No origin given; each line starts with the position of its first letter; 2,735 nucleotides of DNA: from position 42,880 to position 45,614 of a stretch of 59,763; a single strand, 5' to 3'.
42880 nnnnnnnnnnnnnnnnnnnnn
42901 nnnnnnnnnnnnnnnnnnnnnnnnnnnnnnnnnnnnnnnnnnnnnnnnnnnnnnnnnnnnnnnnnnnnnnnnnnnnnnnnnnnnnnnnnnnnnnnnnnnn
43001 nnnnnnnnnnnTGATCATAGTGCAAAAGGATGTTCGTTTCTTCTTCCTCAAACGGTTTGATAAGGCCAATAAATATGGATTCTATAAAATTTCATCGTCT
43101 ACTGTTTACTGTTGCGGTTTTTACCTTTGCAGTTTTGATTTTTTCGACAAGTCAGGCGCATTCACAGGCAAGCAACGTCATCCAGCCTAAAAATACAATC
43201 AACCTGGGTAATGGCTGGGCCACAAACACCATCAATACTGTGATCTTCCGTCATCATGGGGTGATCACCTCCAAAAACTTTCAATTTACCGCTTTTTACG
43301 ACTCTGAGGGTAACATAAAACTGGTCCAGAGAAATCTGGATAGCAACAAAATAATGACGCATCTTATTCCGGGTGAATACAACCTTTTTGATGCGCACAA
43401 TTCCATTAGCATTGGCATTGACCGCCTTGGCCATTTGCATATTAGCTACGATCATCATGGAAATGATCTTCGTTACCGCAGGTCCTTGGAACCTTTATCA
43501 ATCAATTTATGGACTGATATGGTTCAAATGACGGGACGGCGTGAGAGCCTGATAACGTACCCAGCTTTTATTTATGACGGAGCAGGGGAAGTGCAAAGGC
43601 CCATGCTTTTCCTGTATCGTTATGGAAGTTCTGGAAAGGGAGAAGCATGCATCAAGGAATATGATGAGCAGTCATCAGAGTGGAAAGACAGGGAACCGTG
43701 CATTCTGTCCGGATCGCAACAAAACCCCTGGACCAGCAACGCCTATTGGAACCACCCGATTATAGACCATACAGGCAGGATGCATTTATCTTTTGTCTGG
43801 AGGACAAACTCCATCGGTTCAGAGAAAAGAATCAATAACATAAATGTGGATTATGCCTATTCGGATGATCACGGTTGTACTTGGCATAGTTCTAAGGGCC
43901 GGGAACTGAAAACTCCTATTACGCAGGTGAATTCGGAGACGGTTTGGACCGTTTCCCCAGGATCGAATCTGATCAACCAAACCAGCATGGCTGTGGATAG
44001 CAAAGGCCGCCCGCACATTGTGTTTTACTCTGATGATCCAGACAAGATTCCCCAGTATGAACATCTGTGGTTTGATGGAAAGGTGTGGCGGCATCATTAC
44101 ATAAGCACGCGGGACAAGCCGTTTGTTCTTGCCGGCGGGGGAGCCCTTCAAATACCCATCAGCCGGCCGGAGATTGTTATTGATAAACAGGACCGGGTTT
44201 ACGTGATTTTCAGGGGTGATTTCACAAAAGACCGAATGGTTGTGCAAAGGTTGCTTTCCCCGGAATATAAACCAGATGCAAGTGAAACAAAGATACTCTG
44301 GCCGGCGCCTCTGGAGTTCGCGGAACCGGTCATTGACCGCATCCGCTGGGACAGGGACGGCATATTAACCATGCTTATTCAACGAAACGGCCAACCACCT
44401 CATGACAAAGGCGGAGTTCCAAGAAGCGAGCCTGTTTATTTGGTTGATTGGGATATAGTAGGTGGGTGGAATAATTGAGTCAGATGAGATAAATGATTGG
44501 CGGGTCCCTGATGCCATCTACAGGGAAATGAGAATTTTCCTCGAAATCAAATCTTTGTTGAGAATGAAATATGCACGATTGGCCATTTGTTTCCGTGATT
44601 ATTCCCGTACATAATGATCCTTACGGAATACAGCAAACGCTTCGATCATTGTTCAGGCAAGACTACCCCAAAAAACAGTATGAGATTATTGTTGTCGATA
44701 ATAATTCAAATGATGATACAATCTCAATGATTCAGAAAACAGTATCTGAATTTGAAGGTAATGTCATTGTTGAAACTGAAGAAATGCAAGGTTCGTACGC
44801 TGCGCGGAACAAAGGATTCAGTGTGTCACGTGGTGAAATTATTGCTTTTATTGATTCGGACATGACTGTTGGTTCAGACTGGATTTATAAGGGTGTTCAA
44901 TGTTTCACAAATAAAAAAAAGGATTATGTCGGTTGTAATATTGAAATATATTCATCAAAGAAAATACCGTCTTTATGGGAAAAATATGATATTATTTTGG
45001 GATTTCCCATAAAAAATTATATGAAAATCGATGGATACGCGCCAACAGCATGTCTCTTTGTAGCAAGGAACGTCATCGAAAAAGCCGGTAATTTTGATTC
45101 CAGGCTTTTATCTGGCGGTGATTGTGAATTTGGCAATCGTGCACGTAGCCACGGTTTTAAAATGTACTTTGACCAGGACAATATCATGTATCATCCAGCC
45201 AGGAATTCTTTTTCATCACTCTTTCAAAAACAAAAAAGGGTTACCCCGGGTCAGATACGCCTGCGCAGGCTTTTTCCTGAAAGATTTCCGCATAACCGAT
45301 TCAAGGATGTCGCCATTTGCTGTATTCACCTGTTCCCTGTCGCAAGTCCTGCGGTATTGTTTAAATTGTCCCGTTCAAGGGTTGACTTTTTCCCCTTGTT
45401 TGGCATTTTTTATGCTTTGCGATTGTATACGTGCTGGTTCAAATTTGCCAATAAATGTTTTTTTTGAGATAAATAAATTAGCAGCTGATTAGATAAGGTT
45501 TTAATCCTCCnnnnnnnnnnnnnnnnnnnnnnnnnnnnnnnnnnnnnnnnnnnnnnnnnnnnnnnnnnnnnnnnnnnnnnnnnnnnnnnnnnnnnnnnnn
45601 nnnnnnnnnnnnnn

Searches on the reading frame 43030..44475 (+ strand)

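Call 9: search_protein_families(library=pfam, proteins=[window:43030-44475:+], max_evalue=0.001)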
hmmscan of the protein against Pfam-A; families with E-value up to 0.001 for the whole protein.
window:43030-44475:+ (482 aa): 1 family
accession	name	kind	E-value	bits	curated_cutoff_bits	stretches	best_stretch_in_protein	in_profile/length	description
PF15892.11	BNR_4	-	9.9e-66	222.3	27.3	1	85-359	2-270/272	BNR repeat-containing family member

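Call 12: search_protein_families(library=ncbifam, proteins=[window:43030-44475:+], max_evalue=0.01)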
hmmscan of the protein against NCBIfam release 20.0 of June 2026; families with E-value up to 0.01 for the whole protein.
window:43030-44475:+ (482 aa): 1 family
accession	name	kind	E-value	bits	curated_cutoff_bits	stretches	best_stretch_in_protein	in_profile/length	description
NF052497.1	AlphRhmnaseBT3686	equivalog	4e-101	338.6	700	1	50-470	14-420/424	alpha-l-rhamnosidase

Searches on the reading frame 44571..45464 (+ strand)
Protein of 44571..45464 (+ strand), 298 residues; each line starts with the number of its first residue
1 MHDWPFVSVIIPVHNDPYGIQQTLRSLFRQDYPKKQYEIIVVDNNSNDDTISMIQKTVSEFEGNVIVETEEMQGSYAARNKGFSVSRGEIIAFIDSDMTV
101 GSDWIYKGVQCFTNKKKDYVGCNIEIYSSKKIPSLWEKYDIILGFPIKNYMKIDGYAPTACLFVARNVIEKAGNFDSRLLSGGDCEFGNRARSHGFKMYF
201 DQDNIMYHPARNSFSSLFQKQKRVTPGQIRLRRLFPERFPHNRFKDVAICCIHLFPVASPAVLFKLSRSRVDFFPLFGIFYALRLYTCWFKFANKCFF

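Call 9: search_protein_families(library=pfam, proteins=[window:44571-45464:+], max_evalue=0.001)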
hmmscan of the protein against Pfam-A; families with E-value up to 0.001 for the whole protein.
window:44571-45464:+ (298 aa): 4 families
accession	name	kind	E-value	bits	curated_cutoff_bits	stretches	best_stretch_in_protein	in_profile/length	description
PF00535.33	Glycos_transf_2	-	3.2e-28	99.2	23.3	1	8-133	1-124/168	Glycosyl transferase family 2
PF13641.12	Glyco_tranf_2_3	-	3.6e-20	73.4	27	1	7-223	3-226/230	Glycosyltransferase like family 2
PF10111.15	Glyco_tranf_2_2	-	4.4e-11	43.2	27.3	1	8-114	1-108/276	Glycosyltransferase like family 2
PF13632.12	Glyco_trans_2_3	-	1.9e-05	25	27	1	90-248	1-153/198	Glycosyl transferase family group 2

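Call 87: search_protein_families(library=ncbifam, proteins=[window:44571-45464:+], max_evalue=0.00001)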
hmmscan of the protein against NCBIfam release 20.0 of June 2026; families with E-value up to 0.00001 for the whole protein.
window:44571-45464:+ (298 aa): 25 families
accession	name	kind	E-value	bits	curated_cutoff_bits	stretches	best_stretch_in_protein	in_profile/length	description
TIGR03965.1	mycofact_glyco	equivalog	7.7e-32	110.8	280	1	4-241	73-313/467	mycofactocin biosynthesis glycosyltransferase MftF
NF041875.1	EPS_EpsD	equivalog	3.5e-28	98.9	370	1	7-230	1-229/325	exopolysaccharide biosynthesis glycosyltransferase EpsD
NF038302.1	EPS_HpsE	equivalog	3.9e-17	62.2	300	1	7-117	3-115/307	hormogonium polysaccharide biosynthesis glycosyltransferase HpsE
NF007482.0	PRK10073.1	equivalog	4.6e-16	58.7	423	1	4-130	5-128/334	glycosyltransferase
NF047683.1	TeichurnBiosyTuaG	equivalog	1.9e-15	57.2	400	1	4-120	5-119/252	teichuronic acid biosynthesis protein TuaG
TIGR03111.1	glyc2_xrt_Gpos1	hypoth_equivalog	2.5e-15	56.2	363.95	1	3-116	47-160/439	TIGR03111 family XrtG-associated glycosyltransferase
TIGR03937.1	PgaC_IcaA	equivalog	9.8e-15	54.4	422.3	1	2-115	42-153/407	poly-beta-1,6-N-acetyl-D-glucosamine synthase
TIGR04283.1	glyco_like_mftF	equivalog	3.2e-13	49.8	182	1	7-198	1-175/221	TIGR04283 family arsenosugar biosynthesis glycosyltransferase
NF038299.1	EPS_HpsN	equivalog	8e-13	48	425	1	5-116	1-110/317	hormogonium polysaccharide biosynthesis glycosyltransferase HpsN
NF050050.1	ProtGlycPglI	equivalog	4.5e-12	46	500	1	5-100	2-96/306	GalNAc(5)-diNAcBac-PP-undecaprenol beta-1,3-glucosyltransferase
NF041394.1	GtaseAglG_Halo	equivalog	5.9e-12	45.5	440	1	7-184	3-183/304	glucosyl-dolichyl phosphate glucuronosyltransferase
TIGR03472.1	HpnI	equivalog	5.9e-12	45.1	310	1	3-223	39-267/373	bacteriohopanetetrol glucosamine biosynthesis glycosyltransferase HpnI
TIGR03469.1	HpnB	hypoth_equivalog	3.8e-11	42.6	379.25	1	3-129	42-177/386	hopene-associated glycosyltransferase HpnB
TIGR04242.1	nodulat_NodC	equivalog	3.2e-10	39.6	550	1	3-112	46-156/395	chitooligosaccharide synthase NodC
NF010496.0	PRK13915.1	equivalog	2.3e-09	36.8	262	1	7-99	33-128/307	glucosyl-3-phosphoglycerate synthase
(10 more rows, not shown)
